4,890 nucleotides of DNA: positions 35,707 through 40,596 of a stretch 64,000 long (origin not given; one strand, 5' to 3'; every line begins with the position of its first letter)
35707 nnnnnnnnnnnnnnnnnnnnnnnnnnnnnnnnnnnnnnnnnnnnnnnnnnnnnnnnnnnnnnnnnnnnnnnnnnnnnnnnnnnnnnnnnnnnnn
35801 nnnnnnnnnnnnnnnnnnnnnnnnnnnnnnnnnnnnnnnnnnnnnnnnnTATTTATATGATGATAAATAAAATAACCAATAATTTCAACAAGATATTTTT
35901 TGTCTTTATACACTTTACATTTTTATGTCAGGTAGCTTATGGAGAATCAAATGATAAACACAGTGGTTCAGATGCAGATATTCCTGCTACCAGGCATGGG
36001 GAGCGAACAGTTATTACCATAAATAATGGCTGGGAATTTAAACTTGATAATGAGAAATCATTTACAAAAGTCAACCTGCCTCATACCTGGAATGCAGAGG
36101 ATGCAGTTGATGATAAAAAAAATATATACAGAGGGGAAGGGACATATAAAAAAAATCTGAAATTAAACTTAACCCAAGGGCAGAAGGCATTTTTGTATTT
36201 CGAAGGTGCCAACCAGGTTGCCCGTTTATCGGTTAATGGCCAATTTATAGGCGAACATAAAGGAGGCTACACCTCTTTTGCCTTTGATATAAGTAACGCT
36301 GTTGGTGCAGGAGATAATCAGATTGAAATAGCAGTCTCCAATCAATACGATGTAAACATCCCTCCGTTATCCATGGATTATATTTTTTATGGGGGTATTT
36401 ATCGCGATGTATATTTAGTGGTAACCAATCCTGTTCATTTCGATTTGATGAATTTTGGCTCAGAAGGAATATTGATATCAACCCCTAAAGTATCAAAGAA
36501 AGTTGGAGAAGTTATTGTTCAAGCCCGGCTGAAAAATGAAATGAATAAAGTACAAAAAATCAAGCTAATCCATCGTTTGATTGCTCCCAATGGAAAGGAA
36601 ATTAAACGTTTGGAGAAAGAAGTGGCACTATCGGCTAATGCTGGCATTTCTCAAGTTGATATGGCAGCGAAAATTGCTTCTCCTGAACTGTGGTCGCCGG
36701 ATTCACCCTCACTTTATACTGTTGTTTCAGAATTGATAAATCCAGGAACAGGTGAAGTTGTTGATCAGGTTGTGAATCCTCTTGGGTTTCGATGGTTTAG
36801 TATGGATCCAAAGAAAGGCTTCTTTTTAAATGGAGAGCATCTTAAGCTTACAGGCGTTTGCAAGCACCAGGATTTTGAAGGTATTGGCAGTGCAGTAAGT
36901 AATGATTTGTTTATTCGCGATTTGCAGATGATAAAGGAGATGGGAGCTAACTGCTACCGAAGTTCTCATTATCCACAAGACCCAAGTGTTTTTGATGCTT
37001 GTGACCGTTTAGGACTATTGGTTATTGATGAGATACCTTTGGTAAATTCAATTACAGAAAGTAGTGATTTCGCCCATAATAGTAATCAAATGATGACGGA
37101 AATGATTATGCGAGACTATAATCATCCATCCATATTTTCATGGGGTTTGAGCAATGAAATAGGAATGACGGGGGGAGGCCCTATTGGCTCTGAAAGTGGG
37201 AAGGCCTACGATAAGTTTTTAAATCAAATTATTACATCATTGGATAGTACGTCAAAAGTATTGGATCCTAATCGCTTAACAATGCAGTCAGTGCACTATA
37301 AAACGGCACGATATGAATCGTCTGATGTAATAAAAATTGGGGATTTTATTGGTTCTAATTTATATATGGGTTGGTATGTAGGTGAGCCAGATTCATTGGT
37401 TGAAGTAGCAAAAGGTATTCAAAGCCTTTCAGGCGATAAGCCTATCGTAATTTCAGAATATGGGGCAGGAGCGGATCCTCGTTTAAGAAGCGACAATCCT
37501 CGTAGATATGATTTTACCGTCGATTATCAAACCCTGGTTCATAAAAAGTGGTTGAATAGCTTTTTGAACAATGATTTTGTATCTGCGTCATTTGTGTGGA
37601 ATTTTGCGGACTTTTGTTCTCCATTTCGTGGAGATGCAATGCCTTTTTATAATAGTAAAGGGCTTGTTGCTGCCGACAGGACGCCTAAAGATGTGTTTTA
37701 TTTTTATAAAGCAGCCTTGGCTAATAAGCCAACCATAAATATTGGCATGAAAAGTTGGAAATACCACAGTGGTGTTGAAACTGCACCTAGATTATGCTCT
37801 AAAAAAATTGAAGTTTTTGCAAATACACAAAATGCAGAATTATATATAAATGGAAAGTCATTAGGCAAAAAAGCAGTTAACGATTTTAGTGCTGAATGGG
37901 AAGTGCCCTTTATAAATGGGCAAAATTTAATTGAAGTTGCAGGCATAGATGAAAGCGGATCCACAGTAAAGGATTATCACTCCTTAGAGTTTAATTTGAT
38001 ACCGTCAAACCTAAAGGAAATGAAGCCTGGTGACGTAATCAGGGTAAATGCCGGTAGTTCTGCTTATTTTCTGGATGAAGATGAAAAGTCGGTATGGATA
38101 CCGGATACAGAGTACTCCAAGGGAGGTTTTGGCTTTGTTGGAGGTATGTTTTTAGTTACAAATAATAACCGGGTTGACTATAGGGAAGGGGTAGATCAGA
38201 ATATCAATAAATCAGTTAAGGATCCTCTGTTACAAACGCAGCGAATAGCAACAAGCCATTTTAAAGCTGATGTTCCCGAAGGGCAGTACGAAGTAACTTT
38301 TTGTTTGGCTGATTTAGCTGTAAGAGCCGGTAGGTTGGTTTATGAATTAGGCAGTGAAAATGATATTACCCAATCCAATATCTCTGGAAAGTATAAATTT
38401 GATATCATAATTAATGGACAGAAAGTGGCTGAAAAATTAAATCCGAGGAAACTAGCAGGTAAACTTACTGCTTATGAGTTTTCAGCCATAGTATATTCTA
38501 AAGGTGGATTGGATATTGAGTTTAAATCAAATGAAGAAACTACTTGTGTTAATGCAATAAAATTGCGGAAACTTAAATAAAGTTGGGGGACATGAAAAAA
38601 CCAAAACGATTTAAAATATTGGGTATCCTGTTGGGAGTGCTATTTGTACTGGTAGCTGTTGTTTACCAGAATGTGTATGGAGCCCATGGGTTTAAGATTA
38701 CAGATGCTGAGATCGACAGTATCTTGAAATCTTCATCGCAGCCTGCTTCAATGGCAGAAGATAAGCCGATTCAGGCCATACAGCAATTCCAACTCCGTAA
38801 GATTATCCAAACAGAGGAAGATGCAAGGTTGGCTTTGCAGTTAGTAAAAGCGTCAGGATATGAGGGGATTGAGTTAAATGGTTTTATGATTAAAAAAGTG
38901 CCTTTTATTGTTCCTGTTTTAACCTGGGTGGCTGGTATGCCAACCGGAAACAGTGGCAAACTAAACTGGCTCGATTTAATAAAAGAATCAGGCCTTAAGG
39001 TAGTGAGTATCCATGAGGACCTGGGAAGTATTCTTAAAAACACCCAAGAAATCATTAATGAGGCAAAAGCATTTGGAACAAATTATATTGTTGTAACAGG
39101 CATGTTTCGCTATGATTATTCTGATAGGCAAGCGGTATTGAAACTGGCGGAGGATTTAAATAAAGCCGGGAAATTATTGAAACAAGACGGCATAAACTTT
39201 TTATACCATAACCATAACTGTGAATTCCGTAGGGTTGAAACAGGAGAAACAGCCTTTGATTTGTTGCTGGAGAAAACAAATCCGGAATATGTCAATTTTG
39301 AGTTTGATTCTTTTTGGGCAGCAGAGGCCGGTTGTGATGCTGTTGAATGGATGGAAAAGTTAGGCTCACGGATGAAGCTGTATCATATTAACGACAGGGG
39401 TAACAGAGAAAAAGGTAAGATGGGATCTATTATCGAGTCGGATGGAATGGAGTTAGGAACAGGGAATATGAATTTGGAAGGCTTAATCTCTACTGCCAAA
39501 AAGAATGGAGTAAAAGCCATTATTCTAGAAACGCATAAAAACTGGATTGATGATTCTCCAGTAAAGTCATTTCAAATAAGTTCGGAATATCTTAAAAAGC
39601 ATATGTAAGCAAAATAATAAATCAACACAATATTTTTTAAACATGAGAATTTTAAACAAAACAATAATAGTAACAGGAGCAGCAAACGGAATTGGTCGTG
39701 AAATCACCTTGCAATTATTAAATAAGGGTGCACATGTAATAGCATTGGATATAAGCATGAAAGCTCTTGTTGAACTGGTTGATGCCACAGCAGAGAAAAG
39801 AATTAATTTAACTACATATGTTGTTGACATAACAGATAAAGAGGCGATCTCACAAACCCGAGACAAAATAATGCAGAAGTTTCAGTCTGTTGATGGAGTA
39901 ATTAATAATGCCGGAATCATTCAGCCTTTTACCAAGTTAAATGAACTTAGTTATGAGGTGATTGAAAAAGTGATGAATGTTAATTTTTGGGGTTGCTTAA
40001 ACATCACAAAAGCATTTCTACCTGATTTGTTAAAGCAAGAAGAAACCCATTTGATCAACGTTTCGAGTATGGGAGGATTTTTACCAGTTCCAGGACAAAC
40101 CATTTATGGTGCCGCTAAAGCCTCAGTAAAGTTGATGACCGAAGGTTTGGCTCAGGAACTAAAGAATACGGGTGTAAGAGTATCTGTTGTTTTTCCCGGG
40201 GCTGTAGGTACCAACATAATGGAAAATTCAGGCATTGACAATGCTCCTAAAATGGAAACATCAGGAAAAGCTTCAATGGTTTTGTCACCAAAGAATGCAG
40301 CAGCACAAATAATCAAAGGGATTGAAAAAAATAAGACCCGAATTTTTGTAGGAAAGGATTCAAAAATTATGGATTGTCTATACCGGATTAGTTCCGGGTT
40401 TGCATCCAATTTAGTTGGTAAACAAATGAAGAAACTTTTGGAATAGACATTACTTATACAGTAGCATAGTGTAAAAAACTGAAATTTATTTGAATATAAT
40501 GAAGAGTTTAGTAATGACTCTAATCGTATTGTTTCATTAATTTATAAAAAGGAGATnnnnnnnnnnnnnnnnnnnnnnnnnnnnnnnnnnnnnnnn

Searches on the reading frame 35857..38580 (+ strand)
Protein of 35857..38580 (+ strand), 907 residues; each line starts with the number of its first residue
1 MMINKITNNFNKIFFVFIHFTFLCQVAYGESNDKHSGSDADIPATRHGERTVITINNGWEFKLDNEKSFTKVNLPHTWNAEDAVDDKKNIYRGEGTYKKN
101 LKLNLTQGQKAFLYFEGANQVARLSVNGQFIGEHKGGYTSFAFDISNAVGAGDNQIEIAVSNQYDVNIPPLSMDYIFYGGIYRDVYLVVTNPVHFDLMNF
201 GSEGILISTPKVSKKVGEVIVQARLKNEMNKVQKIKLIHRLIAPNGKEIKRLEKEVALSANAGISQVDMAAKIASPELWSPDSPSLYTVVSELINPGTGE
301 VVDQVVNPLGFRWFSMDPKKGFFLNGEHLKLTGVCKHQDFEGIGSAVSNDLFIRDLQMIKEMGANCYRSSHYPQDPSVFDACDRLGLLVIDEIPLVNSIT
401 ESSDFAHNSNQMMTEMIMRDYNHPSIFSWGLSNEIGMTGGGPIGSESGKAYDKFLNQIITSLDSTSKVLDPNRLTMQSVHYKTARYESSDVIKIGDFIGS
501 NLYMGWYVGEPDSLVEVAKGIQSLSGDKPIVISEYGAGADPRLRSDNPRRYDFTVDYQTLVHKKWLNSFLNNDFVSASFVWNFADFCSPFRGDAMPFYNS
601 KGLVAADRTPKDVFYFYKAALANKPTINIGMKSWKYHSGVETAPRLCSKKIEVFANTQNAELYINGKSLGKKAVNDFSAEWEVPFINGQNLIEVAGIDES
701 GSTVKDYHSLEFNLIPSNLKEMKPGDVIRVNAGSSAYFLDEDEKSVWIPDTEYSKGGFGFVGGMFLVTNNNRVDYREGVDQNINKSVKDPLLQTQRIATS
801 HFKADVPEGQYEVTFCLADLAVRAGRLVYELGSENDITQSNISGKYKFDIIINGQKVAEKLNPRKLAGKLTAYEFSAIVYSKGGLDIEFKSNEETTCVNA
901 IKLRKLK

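Call 42: search_protein_families(library=pfam, proteins=[window:35857-38580:+], max_evalue=0.00001)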
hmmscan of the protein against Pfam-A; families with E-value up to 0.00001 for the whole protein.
window:35857-38580:+ (907 aa): 6 families
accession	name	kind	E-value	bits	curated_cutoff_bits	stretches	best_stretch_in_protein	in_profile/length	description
PF02836.23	Glyco_hydro_2_C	-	2.8e-38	132.2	21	1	320-619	6-295/302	Glycosyl hydrolases family 2, TIM barrel domain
PF02837.24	Glyco_hydro_2_N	-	8.3e-20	71.8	28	1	49-192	30-169/169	Glycosyl hydrolases family 2, sugar binding domain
PF00703.27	Glyco_hydro_2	-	7e-15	56.2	23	1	209-312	9-109/109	Glycosyl hydrolases family 2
PF16355.11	DUF4982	-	3.3e-12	46.6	23.9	1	650-704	5-60/61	Domain of unknown function (DUF4982)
PF11721.14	Malectin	-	9.6e-10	39.1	23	1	727-899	2-150/163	Malectin domain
PF22666.2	Glyco_hydro_2_N2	-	2.9e-09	37.6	27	1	93-165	48-122/167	Glycosyl hydrolase 2 galactose-binding domain-like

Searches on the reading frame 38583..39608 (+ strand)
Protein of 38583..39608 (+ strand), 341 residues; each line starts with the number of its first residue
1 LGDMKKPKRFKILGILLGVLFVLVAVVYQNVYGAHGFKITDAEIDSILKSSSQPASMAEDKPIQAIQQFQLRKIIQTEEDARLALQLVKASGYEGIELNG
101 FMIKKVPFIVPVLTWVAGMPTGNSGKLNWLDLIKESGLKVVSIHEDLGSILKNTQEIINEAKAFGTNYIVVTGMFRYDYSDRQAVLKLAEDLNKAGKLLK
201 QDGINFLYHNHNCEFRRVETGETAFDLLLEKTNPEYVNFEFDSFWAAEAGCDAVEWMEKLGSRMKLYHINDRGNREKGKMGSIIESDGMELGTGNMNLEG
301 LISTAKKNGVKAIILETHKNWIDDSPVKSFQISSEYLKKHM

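Call 42: search_protein_families(library=pfam, proteins=[window:38583-39608:+], max_evalue=0.00001)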
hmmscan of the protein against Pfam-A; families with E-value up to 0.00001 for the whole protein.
window:38583-39608:+ (341 aa): 1 family
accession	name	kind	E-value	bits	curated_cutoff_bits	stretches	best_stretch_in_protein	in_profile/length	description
PF01261.30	AP_endonuc_2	-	5e-17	62.9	31.1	1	86-339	2-248/249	Xylose isomerase-like TIM barrel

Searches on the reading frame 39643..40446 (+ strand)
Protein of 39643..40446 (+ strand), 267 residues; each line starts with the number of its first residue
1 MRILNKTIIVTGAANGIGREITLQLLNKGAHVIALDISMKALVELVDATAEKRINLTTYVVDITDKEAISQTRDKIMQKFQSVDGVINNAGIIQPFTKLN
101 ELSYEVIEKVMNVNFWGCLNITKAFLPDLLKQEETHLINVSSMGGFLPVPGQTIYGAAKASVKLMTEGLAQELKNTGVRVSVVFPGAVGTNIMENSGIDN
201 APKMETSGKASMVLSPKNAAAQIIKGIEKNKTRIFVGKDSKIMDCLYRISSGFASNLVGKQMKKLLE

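Call 42: search_protein_families(library=pfam, proteins=[window:39643-40446:+], max_evalue=0.00001)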
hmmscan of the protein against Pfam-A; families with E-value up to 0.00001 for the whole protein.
window:39643-40446:+ (267 aa): 4 families
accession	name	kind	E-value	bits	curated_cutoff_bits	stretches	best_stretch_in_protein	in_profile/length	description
PF00106.31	adh_short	-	4.4e-53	180.1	26.6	1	6-196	1-190/195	short chain dehydrogenase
PF13561.12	adh_short_C2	-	1.5e-39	136.4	27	1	12-212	1-198/236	Enoyl-(Acyl carrier protein) reductase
PF08659.16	KR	-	5.2e-21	75.8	22.6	1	7-183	2-173/180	KR domain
PF23441.1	SDR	-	1.8e-08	34.6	27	1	3-207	5-212/258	SDR-like rossmann domain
